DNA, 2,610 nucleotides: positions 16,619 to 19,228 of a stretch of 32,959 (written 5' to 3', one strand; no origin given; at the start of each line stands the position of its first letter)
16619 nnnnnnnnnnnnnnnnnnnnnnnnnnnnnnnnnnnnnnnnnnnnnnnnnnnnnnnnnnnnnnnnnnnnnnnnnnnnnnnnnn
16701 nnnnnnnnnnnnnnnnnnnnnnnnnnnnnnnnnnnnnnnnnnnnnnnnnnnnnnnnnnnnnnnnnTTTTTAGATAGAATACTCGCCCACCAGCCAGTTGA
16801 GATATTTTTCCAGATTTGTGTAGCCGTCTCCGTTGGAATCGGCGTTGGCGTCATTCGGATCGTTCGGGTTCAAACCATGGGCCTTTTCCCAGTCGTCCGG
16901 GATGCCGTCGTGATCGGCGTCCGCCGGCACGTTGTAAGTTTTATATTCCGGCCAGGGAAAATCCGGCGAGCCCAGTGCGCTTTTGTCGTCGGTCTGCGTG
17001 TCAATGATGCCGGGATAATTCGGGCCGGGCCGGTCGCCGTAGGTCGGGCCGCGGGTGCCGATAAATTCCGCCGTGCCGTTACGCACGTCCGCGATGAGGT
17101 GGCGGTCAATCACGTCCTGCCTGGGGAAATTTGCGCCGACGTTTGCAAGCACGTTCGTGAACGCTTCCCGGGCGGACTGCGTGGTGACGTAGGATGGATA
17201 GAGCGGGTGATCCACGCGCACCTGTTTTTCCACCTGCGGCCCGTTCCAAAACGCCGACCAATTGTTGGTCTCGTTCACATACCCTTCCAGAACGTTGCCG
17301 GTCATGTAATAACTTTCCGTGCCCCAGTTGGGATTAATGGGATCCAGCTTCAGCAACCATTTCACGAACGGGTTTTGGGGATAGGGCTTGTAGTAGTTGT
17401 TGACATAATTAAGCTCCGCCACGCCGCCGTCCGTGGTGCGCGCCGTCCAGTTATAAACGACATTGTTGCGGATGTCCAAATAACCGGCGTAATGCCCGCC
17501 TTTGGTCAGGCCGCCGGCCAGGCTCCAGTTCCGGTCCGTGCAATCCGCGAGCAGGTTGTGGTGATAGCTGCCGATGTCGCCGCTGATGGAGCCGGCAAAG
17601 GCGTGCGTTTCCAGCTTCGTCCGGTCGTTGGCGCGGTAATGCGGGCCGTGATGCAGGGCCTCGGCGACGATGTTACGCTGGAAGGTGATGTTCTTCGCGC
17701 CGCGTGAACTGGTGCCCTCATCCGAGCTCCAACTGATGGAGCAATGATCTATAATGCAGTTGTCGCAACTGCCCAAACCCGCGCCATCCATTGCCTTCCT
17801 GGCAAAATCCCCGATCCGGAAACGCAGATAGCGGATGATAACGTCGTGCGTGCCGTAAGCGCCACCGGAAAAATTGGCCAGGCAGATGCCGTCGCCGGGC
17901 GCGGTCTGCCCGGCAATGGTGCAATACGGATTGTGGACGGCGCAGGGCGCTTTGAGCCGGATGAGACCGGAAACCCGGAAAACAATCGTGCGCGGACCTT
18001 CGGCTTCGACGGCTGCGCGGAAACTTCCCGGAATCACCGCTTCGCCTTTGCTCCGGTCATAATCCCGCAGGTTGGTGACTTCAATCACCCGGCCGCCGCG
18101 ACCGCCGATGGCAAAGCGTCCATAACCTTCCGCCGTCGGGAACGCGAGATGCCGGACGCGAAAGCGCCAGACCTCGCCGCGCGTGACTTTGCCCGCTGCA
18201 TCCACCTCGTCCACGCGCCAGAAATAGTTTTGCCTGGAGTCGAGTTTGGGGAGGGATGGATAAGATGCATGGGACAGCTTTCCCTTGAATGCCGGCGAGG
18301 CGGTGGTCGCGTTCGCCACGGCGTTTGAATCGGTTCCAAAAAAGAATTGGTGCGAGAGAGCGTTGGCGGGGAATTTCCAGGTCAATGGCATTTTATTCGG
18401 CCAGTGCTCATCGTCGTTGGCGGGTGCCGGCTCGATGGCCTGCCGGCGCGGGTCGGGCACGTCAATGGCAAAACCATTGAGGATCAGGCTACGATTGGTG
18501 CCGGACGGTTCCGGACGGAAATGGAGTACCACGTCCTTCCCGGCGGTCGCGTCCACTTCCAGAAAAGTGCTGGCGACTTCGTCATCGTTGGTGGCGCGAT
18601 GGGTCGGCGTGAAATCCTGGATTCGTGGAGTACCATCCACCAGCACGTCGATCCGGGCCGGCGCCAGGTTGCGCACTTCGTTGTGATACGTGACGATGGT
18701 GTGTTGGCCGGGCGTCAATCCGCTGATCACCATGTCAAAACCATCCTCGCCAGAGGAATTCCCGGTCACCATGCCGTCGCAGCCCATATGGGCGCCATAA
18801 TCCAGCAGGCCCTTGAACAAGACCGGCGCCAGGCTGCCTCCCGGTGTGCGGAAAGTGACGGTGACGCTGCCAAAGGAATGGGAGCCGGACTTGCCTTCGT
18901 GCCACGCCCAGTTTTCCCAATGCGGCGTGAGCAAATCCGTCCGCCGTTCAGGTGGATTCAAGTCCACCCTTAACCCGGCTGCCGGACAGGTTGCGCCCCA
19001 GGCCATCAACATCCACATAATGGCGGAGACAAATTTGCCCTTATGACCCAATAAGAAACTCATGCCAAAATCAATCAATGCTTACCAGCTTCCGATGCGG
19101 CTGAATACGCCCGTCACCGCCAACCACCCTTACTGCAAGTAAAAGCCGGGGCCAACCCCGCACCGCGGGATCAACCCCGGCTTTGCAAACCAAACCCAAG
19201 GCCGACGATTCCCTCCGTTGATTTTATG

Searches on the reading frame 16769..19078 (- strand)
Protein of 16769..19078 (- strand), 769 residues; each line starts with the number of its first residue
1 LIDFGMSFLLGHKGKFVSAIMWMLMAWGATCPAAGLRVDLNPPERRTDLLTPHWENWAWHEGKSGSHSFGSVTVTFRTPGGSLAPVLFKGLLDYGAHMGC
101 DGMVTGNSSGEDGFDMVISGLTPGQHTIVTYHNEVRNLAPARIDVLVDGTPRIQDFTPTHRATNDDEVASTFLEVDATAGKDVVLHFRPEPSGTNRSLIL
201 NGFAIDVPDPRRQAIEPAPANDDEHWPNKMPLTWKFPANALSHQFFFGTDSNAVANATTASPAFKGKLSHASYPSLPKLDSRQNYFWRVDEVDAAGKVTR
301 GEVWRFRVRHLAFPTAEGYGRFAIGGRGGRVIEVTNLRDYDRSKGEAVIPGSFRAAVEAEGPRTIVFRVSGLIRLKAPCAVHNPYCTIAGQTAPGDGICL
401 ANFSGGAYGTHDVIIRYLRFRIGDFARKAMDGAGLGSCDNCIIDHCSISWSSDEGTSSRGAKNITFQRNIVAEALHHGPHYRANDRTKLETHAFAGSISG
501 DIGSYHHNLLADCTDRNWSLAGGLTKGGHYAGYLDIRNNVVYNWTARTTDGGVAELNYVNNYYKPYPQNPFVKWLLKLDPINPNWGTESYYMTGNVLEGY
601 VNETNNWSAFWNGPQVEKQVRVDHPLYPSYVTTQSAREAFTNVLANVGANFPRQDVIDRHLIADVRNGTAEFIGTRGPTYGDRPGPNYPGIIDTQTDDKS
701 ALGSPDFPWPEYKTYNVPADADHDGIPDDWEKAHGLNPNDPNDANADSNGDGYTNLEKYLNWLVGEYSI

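Call 7: search_protein_families(library=pfam, proteins=[window:16769-19078:-], max_evalue=0.01)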
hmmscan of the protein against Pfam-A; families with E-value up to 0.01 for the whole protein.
window:16769-19078:- (769 aa): 1 family
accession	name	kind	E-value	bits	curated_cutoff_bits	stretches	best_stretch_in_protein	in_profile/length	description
PF13229.12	Beta_helix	-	0.0016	18.5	25.9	1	431-542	24-135/158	Right handed beta helix region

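Call 35: search_solved_structures(query=window:16769-19078:-, max_evalue=0.01)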
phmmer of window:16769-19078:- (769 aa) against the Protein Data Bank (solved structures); distinct sequences matched with E-value up to 0.01: 2.
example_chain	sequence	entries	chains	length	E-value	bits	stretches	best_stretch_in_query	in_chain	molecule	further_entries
9buj_A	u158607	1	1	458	8e-43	149.8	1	294-599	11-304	Pectate lyase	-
6fi2_A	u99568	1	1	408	6e-05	24.5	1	315-457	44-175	VexL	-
